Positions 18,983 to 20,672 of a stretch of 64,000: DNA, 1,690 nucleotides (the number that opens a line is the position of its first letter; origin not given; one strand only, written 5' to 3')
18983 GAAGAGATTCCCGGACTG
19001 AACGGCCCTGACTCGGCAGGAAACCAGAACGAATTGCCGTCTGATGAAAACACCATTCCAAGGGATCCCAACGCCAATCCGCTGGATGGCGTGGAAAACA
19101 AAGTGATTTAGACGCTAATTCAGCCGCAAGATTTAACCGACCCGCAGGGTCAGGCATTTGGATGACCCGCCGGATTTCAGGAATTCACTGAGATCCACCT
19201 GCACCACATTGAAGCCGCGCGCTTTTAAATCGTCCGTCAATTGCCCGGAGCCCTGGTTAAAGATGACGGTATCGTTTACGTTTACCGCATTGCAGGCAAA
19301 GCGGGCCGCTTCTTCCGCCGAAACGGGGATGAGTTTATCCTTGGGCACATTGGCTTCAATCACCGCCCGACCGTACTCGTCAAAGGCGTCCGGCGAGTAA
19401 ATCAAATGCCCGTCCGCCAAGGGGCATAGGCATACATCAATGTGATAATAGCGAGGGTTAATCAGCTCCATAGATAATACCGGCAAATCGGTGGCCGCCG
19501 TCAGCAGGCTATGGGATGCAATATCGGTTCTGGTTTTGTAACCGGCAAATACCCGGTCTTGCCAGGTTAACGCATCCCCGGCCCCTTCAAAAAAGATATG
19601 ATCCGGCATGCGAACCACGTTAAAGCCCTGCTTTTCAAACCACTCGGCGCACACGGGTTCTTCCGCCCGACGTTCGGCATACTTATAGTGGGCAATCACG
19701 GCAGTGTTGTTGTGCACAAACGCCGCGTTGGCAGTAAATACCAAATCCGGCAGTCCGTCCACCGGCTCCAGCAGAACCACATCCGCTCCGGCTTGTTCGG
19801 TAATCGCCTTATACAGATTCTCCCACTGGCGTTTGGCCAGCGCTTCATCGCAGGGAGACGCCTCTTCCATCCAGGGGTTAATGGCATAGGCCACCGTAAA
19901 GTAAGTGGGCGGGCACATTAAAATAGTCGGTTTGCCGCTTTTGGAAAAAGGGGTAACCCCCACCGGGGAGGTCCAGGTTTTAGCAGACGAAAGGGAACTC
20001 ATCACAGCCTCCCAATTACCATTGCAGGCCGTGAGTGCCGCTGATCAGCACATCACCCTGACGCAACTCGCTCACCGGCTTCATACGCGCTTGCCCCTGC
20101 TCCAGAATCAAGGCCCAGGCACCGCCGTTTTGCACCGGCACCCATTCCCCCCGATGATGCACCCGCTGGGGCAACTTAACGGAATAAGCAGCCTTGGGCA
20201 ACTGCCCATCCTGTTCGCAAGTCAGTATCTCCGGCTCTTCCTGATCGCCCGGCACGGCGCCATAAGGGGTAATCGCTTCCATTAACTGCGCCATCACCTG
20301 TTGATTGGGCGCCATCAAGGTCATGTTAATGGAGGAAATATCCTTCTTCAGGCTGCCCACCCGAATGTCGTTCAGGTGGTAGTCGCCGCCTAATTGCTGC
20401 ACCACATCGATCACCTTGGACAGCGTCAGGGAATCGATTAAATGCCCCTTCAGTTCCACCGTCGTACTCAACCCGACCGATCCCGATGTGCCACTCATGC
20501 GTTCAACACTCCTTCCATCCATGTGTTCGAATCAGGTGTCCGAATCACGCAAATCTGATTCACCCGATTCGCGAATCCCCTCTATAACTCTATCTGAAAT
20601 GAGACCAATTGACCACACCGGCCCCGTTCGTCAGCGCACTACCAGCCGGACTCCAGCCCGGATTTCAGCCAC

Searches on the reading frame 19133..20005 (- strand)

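Call 76: search_protein_families(library=pfam, proteins=[window:19133-20005:-], max_evalue=0.00001)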
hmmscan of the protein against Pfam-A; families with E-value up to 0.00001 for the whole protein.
window:19133-20005:- (290 aa): 1 family
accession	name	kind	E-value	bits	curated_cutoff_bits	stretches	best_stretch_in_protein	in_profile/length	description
PF19420.4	DDAH_eukar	-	3.6e-16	59.7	23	1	55-287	26-288/291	N,N dimethylarginine dimethylhydrolase, eukaryotic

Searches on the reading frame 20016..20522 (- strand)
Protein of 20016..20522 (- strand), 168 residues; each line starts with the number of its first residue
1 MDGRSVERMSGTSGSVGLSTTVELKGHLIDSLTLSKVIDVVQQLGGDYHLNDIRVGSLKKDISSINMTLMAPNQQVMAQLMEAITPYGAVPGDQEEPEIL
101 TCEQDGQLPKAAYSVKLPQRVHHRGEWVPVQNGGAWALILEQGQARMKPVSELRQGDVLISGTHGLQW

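Call 76: search_protein_families(library=pfam, proteins=[window:20016-20522:-], max_evalue=0.00001)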
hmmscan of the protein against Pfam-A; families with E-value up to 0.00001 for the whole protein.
window:20016-20522:- (168 aa): 1 family
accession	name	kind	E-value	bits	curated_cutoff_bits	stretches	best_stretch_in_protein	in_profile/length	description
PF04455.17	Saccharop_dh_N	-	1.5e-22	80.4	23.5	1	20-114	2-96/100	LOR/SDH bifunctional enzyme conserved region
